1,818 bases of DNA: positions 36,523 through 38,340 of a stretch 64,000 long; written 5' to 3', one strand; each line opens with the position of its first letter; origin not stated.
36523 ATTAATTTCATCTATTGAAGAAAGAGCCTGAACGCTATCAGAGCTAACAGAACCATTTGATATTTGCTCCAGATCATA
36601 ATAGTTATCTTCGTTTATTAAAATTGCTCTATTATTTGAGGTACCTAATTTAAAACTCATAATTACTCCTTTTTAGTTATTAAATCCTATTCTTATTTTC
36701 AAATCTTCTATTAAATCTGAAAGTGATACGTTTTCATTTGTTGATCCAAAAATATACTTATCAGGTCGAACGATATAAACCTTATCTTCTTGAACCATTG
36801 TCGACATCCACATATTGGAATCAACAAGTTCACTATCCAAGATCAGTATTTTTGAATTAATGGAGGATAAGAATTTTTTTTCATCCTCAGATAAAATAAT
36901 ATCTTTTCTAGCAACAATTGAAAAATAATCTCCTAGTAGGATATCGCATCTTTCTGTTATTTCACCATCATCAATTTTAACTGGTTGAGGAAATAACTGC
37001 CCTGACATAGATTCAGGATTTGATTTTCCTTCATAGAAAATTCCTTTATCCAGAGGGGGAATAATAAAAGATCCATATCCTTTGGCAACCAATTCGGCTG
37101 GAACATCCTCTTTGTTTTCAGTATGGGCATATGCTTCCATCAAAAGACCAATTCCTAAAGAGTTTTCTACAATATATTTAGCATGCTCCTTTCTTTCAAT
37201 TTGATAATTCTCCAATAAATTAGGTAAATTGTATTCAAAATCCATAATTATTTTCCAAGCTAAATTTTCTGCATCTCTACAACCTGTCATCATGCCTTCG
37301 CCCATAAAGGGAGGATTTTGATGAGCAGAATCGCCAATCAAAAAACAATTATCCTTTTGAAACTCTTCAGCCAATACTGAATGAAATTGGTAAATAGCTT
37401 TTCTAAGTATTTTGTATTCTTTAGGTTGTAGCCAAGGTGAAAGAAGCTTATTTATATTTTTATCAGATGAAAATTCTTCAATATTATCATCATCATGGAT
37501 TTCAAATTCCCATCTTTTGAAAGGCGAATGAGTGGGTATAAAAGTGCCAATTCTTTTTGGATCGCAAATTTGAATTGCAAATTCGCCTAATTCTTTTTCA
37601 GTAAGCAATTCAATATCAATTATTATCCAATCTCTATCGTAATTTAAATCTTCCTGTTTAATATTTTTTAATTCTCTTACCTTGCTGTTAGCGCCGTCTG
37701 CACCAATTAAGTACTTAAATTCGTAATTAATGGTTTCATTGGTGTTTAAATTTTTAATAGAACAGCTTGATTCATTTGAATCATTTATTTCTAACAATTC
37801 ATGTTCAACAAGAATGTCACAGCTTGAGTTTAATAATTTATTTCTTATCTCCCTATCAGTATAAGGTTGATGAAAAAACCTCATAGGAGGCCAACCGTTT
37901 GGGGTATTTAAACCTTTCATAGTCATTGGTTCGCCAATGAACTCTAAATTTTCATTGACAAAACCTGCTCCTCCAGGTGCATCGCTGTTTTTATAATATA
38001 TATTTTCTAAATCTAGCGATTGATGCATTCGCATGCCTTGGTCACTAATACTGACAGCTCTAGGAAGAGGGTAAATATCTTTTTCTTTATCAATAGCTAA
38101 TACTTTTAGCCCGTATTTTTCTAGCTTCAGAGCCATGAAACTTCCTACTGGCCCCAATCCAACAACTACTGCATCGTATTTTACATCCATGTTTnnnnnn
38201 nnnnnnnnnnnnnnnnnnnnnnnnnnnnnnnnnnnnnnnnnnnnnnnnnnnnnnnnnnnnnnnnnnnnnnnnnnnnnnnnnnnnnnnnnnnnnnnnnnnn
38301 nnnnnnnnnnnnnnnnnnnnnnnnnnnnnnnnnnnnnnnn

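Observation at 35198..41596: Six-gene operon embedding a secreted Cys-type sulfatase in an aromatic hydroxylation / ring-cleavage gene set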

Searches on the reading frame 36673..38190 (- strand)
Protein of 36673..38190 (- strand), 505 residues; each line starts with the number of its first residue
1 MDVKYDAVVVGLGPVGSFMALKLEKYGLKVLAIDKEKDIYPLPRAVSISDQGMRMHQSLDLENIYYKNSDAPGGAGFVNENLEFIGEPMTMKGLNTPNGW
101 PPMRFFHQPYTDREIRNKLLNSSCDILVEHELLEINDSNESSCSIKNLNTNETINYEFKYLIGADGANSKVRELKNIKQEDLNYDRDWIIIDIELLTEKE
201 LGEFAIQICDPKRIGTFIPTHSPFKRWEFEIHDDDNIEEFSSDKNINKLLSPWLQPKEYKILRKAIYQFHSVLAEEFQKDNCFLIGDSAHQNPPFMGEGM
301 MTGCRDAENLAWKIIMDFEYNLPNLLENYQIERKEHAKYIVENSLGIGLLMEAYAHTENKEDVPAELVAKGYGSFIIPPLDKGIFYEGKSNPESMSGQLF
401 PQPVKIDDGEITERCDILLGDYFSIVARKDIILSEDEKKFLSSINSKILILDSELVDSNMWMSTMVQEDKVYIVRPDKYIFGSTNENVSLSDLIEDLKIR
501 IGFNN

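Call 3: search_protein_families(library=pfam, proteins=[window:36673-38190:-], max_evalue=0.01)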
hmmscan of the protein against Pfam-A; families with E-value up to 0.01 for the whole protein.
window:36673-38190:- (505 aa): 2 families
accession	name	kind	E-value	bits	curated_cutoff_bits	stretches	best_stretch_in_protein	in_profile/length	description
PF01494.25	FAD_binding_3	-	1e-43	150.4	22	1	5-344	2-349/349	FAD binding domain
PF07992.20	Pyr_redox_2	-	0.00079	19.4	26.1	1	5-179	1-121/291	Pyridine nucleotide-disulphide oxidoreductase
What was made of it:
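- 36673..38190 (-): Group A FAD-dependent aromatic hydroxylase, MhpA-like subfamily, 505 aa. Pfam FAD_binding_3 1e-43 (call 3).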

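Call 4: search_protein_families(library=ncbifam, proteins=[window:36673-38190:-], max_evalue=0.01)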
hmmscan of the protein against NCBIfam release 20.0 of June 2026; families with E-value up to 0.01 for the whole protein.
window:36673-38190:- (505 aa): 65 families (the best 25 are shown)
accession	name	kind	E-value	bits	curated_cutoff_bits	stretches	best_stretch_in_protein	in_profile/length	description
NF004829.0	PRK06183.1-3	subfamily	4.2e-105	352.4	390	1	4-498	8-509/520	bifunctional 3-(3-hydroxy-phenyl)propionate/3-hydroxycinnamic acid hydroxylase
NF004831.0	PRK06183.1-5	equivalog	7.2e-70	236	546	1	6-439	10-456/568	bifunctional 3-(3-hydroxy-phenyl)propionate/3-hydroxycinnamic acid hydroxylase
NF004828.0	PRK06183.1-2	equivalog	9.2e-43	146.4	853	1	4-352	12-355/568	bifunctional 3-(3-hydroxy-phenyl)propionate/3-hydroxycinnamic acid hydroxylase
NF004827.0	PRK06183.1-1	equivalog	1.9e-38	132.3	966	1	6-349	17-358/554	bifunctional 3-(3-hydroxy-phenyl)propionate/3-hydroxycinnamic acid hydroxylase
NF004830.0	PRK06183.1-4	equivalog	1.1e-36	126.4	1135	1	2-344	16-356/617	bifunctional 3-(3-hydroxy-phenyl)propionate/3-hydroxycinnamic acid hydroxylase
NF006002.0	PRK08132.1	subfamily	1.6e-34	119.2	416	1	5-344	26-366/552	FAD-dependent oxidoreductase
NF004780.0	PRK06126.1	subfamily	1.9e-31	109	445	2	123-342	142-367/552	hypothetical protein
NF004832.0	PRK06184.1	subfamily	4.5e-30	104.9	476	1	4-482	6-481/506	hypothetical protein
NF005531.0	PRK07190.1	equivalog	1.3e-26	93.4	530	1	5-485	6-467/487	FAD-binding protein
TIGR01988.1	Ubi-OHases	subfamily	2.9e-23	82.4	224.65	2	125-341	125-343/387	ubiquinone biosynthesis hydroxylase, UbiH/UbiF/VisC/COQ6 family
NF046068.1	AkvoneHdxseDnrF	equivalog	7.3e-23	81.2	650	1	124-347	124-356/439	aklavinone 12-hydroxylase DnrF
NF046069.1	AkvoneHdxseRdmE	equivalog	1.9e-22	79.7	700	1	128-417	129-432/521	aklavinone 12-hydroxylase RdmE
NF033145.1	rif_monoox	equivalog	5.1e-22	78.4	800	2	272-357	261-347/472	rifampin monooxygenase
NF006092.0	PRK08244.1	equivalog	1.2e-20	73.7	644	2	272-353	264-346/494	monooxygenase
NF045577.1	FAD_mono_MbnF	equivalog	9.9e-18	64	800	1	8-342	8-356/531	methanobactin biosynthesis FAD monooxygenase MbnF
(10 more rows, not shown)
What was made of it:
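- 36673..38190 (-): NCBIfam NF004829 scores 352 bits, below the 390 cut-off (call 4).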

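Call 22: search_solved_structures(query=window:36673-38190:-, max_evalue=1e-10)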
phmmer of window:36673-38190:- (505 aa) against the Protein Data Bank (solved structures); distinct sequences matched with E-value up to 1e-10: 20.
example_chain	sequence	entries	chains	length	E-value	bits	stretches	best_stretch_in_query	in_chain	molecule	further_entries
7yj0_A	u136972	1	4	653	1.9e-15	59.7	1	4-386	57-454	VibO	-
6ain_A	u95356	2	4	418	4.4e-15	58.5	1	6-335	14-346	PnpA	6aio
23lo_A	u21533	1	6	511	2.5e-14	56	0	271-350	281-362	flavin dependent Baeyer Villiger monooxygenase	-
8fhj_A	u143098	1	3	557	2.7e-14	55.9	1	158-346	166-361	Monooxygenase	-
7ouj_AAA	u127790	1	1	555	7.2e-14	54.5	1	8-357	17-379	RubL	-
5vqb_A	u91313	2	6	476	8.6e-14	54.2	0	274-354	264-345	Rifampin monooxygenase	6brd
3ihg_A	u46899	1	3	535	9e-14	54.2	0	158-352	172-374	RdmE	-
6j0z_C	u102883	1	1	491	1e-13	54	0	274-366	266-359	Putative angucycline-like polyketide oxygenase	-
4k2x_A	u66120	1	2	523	1.2e-13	53.8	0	273-367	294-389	Polyketide oxygenase/hydroxylase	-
4cy6_A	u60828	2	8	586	2.9e-13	52.5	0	280-344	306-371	2-HYDROXYBIPHENYL-3-MONOOXYGENASE | 2-HYDROXYBIPHENYL 3-MONOOXYGENASE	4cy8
5brt_A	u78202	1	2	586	3.4e-13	52.3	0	280-344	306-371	2-hydroxybiphenyl-3-monooxygenase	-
4z2t_A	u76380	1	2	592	3.5e-13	52.2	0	280-344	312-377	2-hydroxybiphenyl-3-monooxygenase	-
4z2u_A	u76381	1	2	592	3.5e-13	52.2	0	280-344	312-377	2-hydroxybiphenyl-3-monooxygenase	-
4z2r_A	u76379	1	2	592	3.5e-13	52.2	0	280-344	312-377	2-hydroxybiphenyl-3-monooxygenase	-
6em0_A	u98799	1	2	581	8.1e-13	51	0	280-344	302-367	2-hydroxybiphenyl-3-monooxygenase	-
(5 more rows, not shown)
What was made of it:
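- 36673..38190 (-): Nearest solved structures are VibO and PnpA, about E 1e-15 (call 22).
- PnpA, a para-hydroxylating monooxygenase, is among the nearest solved hydroxylases (call 22).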
